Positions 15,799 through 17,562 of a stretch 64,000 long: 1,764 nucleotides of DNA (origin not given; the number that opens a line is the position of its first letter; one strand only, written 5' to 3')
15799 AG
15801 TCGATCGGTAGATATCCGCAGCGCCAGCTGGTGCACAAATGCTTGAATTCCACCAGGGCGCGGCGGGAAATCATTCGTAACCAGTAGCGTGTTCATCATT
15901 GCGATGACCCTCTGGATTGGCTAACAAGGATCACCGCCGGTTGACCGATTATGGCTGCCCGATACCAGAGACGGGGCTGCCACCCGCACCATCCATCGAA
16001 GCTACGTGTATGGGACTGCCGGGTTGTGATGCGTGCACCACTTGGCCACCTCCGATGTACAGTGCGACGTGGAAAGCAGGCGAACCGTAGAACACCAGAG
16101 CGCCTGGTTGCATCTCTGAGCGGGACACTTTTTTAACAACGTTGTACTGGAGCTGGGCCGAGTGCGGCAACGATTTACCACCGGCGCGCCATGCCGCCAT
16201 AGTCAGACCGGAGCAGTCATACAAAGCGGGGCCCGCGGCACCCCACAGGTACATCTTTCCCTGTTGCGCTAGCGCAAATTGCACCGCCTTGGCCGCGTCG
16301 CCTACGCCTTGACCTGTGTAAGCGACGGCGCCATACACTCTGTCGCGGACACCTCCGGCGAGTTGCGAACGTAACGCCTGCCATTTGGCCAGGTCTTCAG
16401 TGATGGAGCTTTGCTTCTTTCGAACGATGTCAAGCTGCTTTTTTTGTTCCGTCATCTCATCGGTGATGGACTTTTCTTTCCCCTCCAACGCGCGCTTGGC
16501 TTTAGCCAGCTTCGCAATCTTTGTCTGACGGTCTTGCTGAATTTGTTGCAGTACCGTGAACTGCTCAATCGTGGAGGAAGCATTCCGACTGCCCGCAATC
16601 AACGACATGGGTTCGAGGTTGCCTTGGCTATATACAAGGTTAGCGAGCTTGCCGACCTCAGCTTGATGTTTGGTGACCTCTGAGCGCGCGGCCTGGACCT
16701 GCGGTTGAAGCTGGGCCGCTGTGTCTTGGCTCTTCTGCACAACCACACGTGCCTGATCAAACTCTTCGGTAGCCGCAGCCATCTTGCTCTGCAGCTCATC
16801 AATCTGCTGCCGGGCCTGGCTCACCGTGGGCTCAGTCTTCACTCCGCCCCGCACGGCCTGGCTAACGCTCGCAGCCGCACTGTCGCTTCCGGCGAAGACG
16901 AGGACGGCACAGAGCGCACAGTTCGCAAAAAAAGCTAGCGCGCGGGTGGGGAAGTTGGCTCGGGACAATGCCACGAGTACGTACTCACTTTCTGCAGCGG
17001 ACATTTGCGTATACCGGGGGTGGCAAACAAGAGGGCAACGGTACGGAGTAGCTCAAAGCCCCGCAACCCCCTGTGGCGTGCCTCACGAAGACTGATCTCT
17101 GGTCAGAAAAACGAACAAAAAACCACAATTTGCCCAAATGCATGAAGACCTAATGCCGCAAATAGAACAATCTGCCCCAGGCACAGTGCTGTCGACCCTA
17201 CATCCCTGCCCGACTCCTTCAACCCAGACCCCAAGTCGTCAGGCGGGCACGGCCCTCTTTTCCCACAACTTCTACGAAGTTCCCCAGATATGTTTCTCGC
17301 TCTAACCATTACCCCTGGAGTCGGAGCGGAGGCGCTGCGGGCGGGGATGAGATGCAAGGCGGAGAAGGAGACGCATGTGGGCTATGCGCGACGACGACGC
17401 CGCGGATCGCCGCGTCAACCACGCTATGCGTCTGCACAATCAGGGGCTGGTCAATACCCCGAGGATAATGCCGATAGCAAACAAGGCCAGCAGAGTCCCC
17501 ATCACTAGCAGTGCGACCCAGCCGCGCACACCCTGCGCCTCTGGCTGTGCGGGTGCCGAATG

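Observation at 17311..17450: Cryptic fourth family-1 core with position-conserved but sequence-different hairpins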

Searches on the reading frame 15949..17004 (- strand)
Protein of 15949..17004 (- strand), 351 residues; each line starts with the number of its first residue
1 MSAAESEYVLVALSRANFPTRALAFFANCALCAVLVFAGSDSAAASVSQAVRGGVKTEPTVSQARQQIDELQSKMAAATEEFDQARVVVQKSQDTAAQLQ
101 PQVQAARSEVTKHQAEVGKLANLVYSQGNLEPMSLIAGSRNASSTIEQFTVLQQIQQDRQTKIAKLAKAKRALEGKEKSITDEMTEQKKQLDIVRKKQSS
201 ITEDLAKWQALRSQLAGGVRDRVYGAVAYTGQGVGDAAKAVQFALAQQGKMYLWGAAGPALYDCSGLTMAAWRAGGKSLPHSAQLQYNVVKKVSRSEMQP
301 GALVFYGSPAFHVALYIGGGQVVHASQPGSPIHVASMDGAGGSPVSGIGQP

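Call 60: search_protein_families(library=pfam, proteins=[window:15949-17004:-], max_evalue=0.00001)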
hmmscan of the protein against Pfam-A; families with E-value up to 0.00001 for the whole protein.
window:15949-17004:- (351 aa): 1 family
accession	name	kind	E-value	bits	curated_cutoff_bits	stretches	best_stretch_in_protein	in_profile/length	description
PF00877.26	NLPC_P60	-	8.2e-20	71.2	23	1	249-340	1-94/105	NlpC/P60 family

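Call 74: find_homologous_proteins(query=window:15949-17004:-, max_evalue=1e-40)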
Query window:15949-17004:- (351 aa): 11 proteins with E <= 1e-40 among 8000 candidates.
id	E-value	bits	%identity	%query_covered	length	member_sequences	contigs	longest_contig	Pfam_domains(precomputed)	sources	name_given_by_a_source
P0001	5.8e-219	744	100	100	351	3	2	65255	PF00877.26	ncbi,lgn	-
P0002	3.0e-127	442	62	96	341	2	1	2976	PF00877.26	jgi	jgi:cell wall-associated NlpC family hydrolase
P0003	1.9e-126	440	61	96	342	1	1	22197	PF00877.26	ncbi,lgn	-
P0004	3.0e-115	403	58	96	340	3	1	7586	PF00877.26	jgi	jgi:cell wall-associated NlpC family hydrolase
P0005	2.8e-108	380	65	79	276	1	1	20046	PF00877.26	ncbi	-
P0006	3.7e-59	219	38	95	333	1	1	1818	PF00877.26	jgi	jgi:cell wall-associated NlpC family hydrolase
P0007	1.4e-50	191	38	76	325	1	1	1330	PF00877.26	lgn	-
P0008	5.3e-45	172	36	78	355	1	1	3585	PF00877.26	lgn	-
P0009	7.1e-45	172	37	79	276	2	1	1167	PF00877.26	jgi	jgi:cell wall-associated NlpC family hydrolase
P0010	6.6e-42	162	34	80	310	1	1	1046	PF00877.26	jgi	-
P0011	8.0e-42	162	30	80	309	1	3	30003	PF00877.26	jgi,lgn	jgi:cell wall-associated NlpC family hydrolase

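Call 75: find_encoding_contigs(protein=P0003, flank=2500, max_places=2)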
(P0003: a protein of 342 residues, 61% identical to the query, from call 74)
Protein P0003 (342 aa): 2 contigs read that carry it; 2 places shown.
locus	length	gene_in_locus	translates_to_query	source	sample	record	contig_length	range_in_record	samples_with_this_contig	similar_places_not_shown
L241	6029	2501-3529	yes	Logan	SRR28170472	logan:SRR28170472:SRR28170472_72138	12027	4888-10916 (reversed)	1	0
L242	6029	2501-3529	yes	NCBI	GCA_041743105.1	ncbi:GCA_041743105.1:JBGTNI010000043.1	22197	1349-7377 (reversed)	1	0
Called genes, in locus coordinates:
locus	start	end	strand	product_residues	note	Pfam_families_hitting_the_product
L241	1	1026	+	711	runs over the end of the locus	?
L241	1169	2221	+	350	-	-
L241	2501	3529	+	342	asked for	PF00877:NLPC_P60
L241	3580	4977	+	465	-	-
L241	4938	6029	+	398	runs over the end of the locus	PF13439:Glyco_transf_4, PF20706:GT4-conflict (weak), PF00534:Glycos_transf_1, PF13692:Glyco_trans_1_4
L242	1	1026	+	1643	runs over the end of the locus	PF21075:GDH_ACT1, PF21073:GDH_HM1, PF21076:GDH_ACT2, PF21079:GDH_HM2, PF21077:GDH_ACT3, PF21078:GDH_HM3, PF05088:Bac_GDH_CD, PF21074:GDH_C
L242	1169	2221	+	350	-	-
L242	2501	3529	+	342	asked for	PF00877:NLPC_P60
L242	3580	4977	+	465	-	-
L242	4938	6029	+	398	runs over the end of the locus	PF13439:Glyco_transf_4, PF20706:GT4-conflict (weak), PF00534:Glycos_transf_1, PF13692:Glyco_trans_1_4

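Call 76: find_encoding_contigs(protein=P0005, flank=2500, max_places=2)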
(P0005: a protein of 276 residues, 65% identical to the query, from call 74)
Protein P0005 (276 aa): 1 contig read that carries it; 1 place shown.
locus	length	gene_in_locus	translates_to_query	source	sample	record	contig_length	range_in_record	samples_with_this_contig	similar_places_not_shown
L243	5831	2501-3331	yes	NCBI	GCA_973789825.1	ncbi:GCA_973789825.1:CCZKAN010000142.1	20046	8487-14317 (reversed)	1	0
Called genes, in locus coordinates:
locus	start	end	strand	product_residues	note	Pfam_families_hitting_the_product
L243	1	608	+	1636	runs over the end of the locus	PF21075:GDH_ACT1, PF21073:GDH_HM1, PF21076:GDH_ACT2, PF21079:GDH_HM2, PF21077:GDH_ACT3, PF21078:GDH_HM3, PF05088:Bac_GDH_CD, PF21074:GDH_C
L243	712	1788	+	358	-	-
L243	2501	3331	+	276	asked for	PF00877:NLPC_P60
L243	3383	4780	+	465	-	-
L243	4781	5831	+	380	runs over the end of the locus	PF00534:Glycos_transf_1, PF13692:Glyco_trans_1_4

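Call 77: find_encoding_contigs(protein=P0004, flank=2500, max_places=2)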
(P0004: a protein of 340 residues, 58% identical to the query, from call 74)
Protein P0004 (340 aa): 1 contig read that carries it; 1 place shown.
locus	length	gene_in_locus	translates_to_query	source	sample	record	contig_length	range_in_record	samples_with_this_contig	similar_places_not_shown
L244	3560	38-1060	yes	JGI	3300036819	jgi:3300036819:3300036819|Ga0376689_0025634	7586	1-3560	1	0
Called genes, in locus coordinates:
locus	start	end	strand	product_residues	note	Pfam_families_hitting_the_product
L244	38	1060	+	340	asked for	PF00877:NLPC_P60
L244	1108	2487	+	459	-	-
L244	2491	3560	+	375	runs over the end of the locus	PF13439:Glyco_transf_4, PF00534:Glycos_transf_1, PF13692:Glyco_trans_1_4, PF13524:Glyco_trans_1_2 (weak)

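Call 82: find_encoding_contigs(protein=P0002, flank=2500, max_places=2)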
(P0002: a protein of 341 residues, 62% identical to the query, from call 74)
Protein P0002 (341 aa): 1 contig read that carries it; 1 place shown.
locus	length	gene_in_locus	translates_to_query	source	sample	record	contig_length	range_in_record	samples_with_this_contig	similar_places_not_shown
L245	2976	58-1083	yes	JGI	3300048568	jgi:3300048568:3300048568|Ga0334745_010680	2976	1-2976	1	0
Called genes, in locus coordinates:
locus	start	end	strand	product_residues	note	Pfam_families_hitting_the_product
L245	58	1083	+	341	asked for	PF00877:NLPC_P60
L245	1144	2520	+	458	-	-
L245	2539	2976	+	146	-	?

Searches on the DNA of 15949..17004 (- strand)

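Call 78: search_with_rna_model(model_id=R1, sources=[L242, L243, L244], filters=off, max_evalue=1, show_alignments=3)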
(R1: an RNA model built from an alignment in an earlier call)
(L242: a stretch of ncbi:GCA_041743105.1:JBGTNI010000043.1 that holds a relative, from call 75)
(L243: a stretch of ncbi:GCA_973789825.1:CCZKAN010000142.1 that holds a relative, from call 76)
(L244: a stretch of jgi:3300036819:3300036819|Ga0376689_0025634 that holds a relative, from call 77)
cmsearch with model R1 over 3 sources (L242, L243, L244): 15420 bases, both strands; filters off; matches with E-value up to 1: 12.
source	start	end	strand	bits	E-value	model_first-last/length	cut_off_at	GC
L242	2180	2353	-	54.1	4.4e-10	1-174/174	no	0.57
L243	1989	2083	+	18.1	0.011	1-174/174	no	0.55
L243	1990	2082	-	17.2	0.017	1-174/174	no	0.56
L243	2392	2414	-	11.4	0.27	77-99/174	no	0.91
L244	2276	2402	+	10.9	0.34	1-174/174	no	0.69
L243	5629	5762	+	10.7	0.36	1-174/174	no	0.71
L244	539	696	+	10.4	0.42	1-174/174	no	0.61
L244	1769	1881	+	10.3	0.45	1-174/174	no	0.66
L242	703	878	+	9.9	0.53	1-174/174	no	0.66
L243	1703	1742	-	9.6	0.63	1-174/174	no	0.77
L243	3937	3987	-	9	0.82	1-174/174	no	0.75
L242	4679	4794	-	8.9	0.85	1-174/174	no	0.66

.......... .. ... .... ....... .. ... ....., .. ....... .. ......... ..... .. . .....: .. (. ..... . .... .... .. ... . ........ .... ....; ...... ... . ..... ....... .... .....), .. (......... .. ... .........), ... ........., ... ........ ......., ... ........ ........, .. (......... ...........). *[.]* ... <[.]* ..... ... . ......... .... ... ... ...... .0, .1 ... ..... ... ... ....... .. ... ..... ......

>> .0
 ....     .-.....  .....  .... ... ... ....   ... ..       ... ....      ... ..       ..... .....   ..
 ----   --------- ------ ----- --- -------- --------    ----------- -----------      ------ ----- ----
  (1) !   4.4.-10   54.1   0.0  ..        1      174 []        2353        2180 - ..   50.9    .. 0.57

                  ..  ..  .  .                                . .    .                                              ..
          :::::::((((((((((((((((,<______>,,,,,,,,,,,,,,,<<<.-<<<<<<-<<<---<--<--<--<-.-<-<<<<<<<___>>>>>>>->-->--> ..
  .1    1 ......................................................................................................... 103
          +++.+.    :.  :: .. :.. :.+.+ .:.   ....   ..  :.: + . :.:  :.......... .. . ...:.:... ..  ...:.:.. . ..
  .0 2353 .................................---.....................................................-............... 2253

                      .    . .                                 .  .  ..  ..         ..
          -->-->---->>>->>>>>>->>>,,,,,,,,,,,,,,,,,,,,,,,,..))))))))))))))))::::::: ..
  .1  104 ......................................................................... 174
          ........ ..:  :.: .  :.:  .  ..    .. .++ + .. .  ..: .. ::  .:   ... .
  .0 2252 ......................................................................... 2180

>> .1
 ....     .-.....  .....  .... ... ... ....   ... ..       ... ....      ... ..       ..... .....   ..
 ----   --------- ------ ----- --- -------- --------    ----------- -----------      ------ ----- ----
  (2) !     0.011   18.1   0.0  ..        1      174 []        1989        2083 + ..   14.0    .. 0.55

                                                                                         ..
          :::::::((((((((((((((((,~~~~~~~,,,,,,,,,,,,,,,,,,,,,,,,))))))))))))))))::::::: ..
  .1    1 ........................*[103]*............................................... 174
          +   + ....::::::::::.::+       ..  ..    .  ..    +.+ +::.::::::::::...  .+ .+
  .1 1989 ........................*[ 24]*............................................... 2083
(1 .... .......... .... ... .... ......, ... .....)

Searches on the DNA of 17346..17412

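Call 47: search_with_rna_model(model_id=R1, source=window, start=17346, end=17412, filters=off, max_evalue=10, show_alignments=1)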
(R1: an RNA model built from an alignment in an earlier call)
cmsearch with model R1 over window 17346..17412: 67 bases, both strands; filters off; matches with E-value up to 10: 5.
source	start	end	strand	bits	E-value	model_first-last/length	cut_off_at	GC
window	17355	17405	+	33.2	3.8e-08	62-113/174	no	0.69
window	17380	17411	-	-3.6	1.4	1-174/174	no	0.75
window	17360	17371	-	-7.3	7.9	1-174/174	no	0.58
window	17408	17412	+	-7.4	8.5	85-89/174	no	1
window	17346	17355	-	-7.5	8.9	1-174/174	no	0.5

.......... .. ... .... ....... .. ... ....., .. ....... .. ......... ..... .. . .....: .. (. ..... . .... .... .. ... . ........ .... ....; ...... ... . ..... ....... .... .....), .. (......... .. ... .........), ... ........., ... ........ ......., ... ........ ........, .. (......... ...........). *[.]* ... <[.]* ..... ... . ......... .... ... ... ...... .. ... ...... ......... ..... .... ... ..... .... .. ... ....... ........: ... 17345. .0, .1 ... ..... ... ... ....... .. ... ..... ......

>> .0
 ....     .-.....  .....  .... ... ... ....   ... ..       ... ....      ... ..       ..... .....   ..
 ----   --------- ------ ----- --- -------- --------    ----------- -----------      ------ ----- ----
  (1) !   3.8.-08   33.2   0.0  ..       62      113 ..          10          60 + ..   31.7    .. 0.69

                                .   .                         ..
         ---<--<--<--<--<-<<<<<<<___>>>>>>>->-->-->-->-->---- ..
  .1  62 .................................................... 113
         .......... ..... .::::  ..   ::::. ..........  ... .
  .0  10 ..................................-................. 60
